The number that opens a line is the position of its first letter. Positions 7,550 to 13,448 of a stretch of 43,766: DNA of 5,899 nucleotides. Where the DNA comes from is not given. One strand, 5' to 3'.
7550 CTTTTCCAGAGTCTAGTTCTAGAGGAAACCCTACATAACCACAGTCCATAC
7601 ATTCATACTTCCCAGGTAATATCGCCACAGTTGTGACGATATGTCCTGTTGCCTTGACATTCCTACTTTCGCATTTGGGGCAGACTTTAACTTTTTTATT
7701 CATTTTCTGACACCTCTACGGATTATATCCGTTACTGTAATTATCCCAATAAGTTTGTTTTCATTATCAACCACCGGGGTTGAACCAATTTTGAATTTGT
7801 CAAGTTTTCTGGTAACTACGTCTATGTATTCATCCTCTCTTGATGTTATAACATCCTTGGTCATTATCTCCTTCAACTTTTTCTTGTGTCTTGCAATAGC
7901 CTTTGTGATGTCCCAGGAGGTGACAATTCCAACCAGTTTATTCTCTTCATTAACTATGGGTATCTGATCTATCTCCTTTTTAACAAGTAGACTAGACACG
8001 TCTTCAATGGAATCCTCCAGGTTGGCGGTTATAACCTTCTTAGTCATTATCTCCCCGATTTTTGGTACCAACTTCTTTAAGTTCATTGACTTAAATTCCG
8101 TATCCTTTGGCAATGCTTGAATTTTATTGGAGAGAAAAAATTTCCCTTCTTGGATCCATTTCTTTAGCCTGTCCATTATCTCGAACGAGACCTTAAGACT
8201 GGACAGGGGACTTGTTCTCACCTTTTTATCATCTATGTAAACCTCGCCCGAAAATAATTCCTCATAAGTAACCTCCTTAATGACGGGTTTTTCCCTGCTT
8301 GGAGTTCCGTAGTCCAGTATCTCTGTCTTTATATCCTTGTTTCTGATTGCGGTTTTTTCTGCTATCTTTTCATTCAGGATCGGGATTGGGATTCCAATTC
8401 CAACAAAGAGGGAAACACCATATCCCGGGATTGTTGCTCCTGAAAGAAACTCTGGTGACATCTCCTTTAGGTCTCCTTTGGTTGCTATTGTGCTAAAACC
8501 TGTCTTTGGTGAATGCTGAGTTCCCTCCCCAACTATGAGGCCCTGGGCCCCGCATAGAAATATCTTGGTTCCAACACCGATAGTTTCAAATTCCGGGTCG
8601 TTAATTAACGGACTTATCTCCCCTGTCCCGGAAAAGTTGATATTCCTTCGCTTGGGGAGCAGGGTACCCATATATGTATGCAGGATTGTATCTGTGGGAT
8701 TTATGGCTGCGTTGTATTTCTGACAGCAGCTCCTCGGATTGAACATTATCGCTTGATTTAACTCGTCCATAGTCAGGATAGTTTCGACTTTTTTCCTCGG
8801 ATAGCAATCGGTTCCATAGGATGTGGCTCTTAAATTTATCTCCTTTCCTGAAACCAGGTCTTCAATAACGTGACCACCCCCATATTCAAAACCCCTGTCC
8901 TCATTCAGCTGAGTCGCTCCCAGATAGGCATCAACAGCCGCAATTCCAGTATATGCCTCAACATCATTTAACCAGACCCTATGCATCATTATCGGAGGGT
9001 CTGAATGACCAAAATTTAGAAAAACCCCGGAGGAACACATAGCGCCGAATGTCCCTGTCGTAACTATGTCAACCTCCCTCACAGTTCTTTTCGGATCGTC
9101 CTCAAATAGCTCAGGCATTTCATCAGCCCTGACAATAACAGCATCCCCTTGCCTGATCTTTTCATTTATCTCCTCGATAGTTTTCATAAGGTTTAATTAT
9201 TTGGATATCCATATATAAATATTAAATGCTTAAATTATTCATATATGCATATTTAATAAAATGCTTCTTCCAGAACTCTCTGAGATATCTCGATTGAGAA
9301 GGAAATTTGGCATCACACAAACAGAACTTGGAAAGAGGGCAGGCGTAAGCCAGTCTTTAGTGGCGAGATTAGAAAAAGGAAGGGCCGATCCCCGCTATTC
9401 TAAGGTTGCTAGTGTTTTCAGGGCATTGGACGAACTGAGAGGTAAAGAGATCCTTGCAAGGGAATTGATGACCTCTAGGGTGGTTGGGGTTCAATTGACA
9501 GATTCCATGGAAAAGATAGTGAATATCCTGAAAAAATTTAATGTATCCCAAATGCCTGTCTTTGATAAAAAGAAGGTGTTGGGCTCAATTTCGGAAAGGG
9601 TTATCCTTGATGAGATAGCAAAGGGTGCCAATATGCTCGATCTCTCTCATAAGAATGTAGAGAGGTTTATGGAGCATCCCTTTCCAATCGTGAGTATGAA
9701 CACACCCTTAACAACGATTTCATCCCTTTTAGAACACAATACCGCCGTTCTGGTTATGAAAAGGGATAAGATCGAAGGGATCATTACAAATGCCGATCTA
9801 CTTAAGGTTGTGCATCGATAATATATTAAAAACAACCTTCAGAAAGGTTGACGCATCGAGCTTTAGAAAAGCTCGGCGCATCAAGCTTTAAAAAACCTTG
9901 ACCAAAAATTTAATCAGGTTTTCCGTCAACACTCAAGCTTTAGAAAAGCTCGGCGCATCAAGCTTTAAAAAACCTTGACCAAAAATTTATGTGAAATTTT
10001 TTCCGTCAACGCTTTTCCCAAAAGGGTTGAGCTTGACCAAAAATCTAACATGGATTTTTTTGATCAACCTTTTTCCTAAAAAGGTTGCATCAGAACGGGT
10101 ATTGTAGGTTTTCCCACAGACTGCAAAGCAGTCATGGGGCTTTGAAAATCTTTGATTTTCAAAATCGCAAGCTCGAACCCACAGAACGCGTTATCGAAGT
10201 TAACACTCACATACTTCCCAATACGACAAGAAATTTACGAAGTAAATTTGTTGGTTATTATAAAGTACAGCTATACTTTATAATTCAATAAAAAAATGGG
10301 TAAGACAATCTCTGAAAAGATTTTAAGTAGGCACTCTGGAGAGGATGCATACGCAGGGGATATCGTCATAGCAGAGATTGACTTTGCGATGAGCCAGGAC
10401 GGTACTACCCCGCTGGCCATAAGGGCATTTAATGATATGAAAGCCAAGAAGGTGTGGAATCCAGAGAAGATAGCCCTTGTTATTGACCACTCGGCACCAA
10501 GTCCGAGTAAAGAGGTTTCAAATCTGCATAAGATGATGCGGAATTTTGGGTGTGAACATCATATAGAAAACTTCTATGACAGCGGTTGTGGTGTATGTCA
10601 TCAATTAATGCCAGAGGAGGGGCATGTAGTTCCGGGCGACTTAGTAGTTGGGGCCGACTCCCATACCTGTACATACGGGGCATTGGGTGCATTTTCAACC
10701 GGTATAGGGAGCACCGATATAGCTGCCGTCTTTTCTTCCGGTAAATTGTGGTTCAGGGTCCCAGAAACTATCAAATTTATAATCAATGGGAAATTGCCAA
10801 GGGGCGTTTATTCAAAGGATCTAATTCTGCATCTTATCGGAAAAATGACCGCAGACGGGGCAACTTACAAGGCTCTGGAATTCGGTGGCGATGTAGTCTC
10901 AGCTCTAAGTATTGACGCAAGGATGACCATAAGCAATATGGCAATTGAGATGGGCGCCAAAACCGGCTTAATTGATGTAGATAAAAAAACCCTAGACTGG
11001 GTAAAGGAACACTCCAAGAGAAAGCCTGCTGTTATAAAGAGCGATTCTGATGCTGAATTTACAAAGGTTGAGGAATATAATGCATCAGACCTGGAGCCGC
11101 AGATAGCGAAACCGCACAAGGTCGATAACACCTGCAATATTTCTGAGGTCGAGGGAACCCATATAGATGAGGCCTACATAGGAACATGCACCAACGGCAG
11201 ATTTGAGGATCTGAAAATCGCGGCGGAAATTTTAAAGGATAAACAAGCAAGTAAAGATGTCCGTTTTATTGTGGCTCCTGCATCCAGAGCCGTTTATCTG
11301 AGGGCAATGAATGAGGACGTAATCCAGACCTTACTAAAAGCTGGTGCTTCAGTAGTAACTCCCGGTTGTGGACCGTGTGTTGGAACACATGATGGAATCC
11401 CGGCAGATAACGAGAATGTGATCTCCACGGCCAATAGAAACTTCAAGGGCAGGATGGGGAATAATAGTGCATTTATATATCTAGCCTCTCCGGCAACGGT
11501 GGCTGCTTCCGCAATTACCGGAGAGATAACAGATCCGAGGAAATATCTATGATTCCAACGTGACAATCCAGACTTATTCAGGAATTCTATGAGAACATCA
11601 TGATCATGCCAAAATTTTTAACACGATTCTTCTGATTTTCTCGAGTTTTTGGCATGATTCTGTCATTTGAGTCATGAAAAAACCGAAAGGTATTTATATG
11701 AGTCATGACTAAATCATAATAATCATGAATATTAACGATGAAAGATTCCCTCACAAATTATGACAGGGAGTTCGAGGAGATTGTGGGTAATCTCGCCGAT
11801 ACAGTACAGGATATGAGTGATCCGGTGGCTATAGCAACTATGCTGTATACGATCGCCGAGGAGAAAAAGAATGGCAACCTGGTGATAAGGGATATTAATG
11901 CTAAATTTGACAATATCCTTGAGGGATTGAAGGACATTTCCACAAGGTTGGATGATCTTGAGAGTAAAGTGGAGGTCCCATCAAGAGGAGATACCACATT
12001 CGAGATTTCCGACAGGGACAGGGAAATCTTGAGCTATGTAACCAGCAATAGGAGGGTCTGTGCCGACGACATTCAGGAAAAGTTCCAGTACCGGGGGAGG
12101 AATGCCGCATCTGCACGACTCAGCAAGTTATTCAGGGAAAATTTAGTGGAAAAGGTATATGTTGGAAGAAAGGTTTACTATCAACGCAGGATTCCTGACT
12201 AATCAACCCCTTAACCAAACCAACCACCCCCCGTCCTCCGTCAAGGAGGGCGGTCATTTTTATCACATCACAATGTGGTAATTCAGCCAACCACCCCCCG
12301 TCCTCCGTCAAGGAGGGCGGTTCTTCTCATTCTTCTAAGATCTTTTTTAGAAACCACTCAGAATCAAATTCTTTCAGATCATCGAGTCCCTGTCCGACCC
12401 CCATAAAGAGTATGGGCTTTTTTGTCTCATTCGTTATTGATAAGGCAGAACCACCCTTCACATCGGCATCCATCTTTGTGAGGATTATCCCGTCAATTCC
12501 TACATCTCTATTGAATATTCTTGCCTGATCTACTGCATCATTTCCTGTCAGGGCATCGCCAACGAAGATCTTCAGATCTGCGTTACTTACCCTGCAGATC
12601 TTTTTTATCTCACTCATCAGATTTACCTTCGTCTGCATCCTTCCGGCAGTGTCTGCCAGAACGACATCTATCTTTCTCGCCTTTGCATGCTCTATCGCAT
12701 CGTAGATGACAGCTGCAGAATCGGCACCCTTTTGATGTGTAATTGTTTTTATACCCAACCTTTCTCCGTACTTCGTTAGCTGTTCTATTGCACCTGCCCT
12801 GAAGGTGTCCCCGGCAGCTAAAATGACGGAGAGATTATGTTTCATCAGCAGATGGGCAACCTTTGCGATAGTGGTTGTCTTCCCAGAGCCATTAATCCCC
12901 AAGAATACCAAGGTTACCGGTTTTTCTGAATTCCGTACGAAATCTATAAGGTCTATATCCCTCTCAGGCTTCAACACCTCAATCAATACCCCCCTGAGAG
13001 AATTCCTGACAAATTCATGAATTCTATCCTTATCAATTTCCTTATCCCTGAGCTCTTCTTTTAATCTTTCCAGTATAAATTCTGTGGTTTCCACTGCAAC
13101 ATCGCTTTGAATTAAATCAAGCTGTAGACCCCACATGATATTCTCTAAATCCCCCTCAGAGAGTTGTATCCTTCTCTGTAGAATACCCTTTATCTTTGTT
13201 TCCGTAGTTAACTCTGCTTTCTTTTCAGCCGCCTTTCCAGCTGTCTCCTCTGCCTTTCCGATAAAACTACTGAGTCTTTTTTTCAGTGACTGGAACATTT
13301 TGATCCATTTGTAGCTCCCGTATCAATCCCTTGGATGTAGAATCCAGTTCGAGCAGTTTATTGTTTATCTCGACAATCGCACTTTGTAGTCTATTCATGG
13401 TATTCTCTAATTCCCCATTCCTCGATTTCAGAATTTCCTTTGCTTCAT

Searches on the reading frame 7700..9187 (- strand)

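Call 14: search_protein_families(library=pfam, proteins=[window:7700-9187:-])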
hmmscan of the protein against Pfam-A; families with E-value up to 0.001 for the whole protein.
window:7700-9187:- (495 aa): 2 families
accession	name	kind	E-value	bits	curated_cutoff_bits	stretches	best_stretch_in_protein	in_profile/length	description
PF01837.22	HcyBio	-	2.3e-139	464.6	26.2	1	16-352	1-349/349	Homocysteine biosynthesis enzyme, sulfur-incorporation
PF00571.33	CBS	-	3.3e-28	98.2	24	2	377-432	1-56/57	CBS domain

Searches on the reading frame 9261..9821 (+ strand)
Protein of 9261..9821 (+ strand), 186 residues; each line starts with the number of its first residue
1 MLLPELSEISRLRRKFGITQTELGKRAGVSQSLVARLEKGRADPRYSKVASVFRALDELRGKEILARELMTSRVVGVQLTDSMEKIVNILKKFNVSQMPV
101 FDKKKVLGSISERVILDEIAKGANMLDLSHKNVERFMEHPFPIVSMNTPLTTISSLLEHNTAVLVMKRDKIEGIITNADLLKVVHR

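Call 14: search_protein_families(library=pfam, proteins=[window:9261-9821:+])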
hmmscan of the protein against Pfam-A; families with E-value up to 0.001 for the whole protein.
window:9261-9821:+ (186 aa): 4 families
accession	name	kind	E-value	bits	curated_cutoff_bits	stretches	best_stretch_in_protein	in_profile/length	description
PF00571.33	CBS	-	7.7e-17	61.8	24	2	66-120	1-56/57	CBS domain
PF01381.28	HTH_3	-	3.5e-10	40.2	23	1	10-57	2-49/55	Helix-turn-helix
PF13560.12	HTH_31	-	9.9e-09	35.8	27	1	11-56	8-54/64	Helix-turn-helix domain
PF12844.13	HTH_19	-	0.00015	22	30.2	1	10-58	5-53/64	Helix-turn-helix domain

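Call 17: find_encoding_contigs(protein=window:9261-9821:+, flank=3000, max_places=10)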
Protein window:9261-9821:+ (186 aa): 2 contigs read that carry it; 2 places shown.
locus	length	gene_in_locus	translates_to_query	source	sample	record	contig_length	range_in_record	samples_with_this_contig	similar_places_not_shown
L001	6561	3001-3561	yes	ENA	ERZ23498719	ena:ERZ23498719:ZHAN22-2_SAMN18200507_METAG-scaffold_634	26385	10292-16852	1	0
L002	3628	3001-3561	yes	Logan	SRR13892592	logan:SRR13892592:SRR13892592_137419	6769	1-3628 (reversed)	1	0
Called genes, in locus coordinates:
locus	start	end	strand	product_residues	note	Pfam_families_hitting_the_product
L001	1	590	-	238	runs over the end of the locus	PF27030:AbpE_bact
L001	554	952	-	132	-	PF09383:NIL, PF13187:Fer4_9 (weak), PF00037:Fer4, PF12837:Fer4_6 (weak), PF13237:Fer4_10, PF14697:Fer4_21, PF12838:Fer4_7, PF12797:Fer4_2 (weak), +8 more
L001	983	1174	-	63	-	-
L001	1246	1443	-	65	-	-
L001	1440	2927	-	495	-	PF01837:HcyBio, PF00571:CBS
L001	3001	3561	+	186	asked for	PF01381:HTH_3, PF13560:HTH_31, PF00571:CBS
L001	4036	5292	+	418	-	PF00330:Aconitase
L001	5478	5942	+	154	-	-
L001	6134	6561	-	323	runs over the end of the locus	PF02881:SRP54_N, PF13604:AAA_30 (weak), PF00448:SRP54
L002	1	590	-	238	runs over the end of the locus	PF27030:AbpE_bact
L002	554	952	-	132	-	PF09383:NIL, PF13187:Fer4_9 (weak), PF00037:Fer4, PF12837:Fer4_6 (weak), PF13237:Fer4_10, PF14697:Fer4_21, PF12838:Fer4_7, PF12797:Fer4_2 (weak), +8 more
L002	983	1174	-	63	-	-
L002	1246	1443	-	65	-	-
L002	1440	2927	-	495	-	PF01837:HcyBio, PF00571:CBS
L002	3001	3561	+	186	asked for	PF01381:HTH_3, PF13560:HTH_31, PF00571:CBS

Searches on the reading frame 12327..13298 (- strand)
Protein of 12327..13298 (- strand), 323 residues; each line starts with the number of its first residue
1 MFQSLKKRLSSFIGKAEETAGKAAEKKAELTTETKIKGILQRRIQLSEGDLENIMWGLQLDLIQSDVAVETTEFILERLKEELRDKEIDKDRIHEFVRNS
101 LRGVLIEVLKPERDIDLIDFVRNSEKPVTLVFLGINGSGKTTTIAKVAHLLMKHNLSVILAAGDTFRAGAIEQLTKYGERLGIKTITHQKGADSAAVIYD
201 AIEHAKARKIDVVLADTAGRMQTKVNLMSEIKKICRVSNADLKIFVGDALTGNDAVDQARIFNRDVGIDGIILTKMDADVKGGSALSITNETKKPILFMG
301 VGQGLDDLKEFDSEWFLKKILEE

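Call 14: search_protein_families(library=pfam, proteins=[window:12327-13298:-])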
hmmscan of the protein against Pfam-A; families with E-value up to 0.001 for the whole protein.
window:12327-13298:- (323 aa): 7 families
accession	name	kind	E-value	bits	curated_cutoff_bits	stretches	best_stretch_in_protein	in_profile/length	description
PF00448.28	SRP54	-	3.3e-74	249.2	22.7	1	129-321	3-195/196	SRP54-type protein, GTPase domain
PF02881.24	SRP54_N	-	2.5e-10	40.9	22.4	1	35-101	4-75/75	SRP54-type protein, helical bundle domain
PF13604.12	AAA_30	-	8e-06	26.1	27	1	130-249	21-125/191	AAA domain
PF13401.12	AAA_22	-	0.00027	21.7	27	1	130-241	8-115/130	AAA domain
PF06414.18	Zeta_toxin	-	0.00037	20.4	22.3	1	123-230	12-116/199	Zeta toxin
PF13207.12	AAA_17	-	0.00038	21.2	27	1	133-233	1-94/136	AAA domain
PF13245.12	AAA_19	-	0.00068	20.3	25.1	0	129-248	13-125/134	AAA domain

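Call 34: find_related_loci(query=window:12327-13298:-, collection=metagenome_contigs, flank=10000)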
Query window:12327-13298:- (323 aa) in metagenome_contigs; peptide patterns used: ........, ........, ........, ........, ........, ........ (x = any residue, [..] = any of these).
600 stretches matched a pattern (row limit reached: there are more); 101 encode a relative of the query (tblastn E <= 1e-3); the best 80 are kept; 80 distinct loci.
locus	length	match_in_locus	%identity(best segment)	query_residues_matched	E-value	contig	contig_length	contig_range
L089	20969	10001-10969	84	1-323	1e-173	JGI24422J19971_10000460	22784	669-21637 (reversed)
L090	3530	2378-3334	82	1-323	1e-177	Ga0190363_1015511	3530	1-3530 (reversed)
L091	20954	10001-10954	66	1-322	5e-141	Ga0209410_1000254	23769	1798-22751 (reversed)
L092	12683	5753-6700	56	1-321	2e-122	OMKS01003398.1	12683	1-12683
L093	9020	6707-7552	55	41-323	2e-98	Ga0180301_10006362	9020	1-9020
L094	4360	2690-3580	52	25-323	2e-96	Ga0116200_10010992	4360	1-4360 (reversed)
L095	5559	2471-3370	49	1-323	4e-96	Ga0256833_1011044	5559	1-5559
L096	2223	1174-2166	46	6-323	2e-98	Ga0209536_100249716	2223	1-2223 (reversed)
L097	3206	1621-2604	47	7-321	3e-95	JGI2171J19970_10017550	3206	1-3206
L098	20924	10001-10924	49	1-322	6e-93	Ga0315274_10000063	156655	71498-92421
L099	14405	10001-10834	53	44-322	7e-93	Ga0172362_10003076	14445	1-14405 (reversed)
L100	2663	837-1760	50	1-322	5e-95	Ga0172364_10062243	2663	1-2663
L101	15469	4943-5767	52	46-321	5e-92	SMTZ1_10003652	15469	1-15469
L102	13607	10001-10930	48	1-323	3e-92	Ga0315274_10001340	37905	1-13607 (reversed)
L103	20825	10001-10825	53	46-321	5e-92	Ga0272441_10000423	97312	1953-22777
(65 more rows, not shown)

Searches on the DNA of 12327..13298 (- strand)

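Call 85: search_with_rna_model(model_id=R1, sources=[L091, L092, L093, L094, L095, L096, L097, L098, L099, L100, L101, L102, L103, L104, L105, L106, L107, L108, L109, L110, L111, L112, L113, L114, L115, L116, L117, L118, L119, L120, L121, L122, L123, L124, L125, L126, L127, L128, L129, L130, L131, L132, L133, L134, L135, L136, L137, L138, L139, L140, L141, L142, L143, L144, L145, L146, L147, L148, L149, L150, L151, L152, L153, L154, L155, L156, L157, L158, L159, L160, L161, L162, L163, L164, L165, L166, L167, L168], max_evalue=0.1)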
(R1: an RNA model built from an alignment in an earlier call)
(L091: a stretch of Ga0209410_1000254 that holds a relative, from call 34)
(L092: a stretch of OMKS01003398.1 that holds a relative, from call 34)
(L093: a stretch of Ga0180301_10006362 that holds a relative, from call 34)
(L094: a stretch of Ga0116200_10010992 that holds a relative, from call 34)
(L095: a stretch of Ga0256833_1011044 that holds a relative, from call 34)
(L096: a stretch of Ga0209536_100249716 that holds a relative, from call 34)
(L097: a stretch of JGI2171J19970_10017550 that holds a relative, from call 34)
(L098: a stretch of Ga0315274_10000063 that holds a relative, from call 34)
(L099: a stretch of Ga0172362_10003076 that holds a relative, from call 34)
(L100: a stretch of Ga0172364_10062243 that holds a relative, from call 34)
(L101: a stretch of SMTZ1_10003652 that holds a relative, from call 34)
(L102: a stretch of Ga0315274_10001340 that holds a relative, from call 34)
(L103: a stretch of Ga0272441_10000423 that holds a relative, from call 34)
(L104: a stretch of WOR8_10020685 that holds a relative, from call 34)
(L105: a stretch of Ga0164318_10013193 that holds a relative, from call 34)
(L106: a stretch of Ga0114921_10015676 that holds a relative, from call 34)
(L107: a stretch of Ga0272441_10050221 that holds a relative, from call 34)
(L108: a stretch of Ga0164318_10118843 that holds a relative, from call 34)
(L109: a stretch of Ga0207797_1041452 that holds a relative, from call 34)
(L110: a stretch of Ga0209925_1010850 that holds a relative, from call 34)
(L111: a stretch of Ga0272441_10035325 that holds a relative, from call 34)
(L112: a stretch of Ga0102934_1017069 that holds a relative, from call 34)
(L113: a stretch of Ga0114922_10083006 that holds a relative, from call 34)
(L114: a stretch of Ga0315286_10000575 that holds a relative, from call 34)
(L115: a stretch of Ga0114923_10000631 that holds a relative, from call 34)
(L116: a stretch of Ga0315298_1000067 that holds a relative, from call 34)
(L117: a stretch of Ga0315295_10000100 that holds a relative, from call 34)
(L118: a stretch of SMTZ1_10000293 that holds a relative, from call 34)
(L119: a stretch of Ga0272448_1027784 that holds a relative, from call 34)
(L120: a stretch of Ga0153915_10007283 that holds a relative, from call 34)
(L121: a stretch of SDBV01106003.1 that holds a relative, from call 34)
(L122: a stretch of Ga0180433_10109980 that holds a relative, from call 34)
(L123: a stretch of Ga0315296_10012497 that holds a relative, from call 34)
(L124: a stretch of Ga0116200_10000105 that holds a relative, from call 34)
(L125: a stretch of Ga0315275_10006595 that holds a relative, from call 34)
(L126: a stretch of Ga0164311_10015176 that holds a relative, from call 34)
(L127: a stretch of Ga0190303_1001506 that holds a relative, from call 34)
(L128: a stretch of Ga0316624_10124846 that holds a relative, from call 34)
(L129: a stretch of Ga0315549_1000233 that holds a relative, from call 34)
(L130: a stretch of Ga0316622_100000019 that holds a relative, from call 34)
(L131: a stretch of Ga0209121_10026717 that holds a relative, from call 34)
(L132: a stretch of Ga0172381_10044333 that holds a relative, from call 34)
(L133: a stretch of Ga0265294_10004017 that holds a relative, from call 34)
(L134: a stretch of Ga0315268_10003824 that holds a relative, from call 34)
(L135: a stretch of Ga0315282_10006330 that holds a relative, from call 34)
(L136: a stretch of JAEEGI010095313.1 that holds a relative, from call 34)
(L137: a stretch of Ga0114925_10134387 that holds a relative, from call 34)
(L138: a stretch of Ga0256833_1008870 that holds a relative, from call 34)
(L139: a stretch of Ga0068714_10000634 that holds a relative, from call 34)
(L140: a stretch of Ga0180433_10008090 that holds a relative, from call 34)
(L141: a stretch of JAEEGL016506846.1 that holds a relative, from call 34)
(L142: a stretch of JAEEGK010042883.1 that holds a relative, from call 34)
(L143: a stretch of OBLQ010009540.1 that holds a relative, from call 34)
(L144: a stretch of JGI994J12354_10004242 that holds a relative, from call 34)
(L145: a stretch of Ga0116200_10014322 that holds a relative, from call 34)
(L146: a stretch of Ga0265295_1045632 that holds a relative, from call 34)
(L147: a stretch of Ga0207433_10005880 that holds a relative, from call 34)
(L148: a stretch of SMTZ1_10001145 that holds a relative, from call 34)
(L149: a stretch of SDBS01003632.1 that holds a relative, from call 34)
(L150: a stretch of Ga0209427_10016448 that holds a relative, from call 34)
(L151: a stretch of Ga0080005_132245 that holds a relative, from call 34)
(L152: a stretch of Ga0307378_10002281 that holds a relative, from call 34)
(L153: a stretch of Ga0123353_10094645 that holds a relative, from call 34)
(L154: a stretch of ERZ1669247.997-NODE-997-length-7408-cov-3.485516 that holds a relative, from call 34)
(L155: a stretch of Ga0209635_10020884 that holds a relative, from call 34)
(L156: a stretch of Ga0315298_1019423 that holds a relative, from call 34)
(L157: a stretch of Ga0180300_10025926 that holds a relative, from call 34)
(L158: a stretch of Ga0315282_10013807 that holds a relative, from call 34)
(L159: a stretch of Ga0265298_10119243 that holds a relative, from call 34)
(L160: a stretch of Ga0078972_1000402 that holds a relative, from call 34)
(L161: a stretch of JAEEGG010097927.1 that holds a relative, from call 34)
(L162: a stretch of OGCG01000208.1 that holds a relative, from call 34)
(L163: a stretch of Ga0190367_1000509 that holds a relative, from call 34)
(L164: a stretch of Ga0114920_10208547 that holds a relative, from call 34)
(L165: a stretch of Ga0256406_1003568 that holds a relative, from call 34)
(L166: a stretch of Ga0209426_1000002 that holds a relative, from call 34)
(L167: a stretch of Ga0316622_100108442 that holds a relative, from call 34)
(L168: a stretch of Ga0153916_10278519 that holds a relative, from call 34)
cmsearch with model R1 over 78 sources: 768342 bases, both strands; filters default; matches with E-value up to 0.1: 1.
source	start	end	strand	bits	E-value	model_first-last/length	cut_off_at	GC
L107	471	557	+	20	0.088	1-95/95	no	0.36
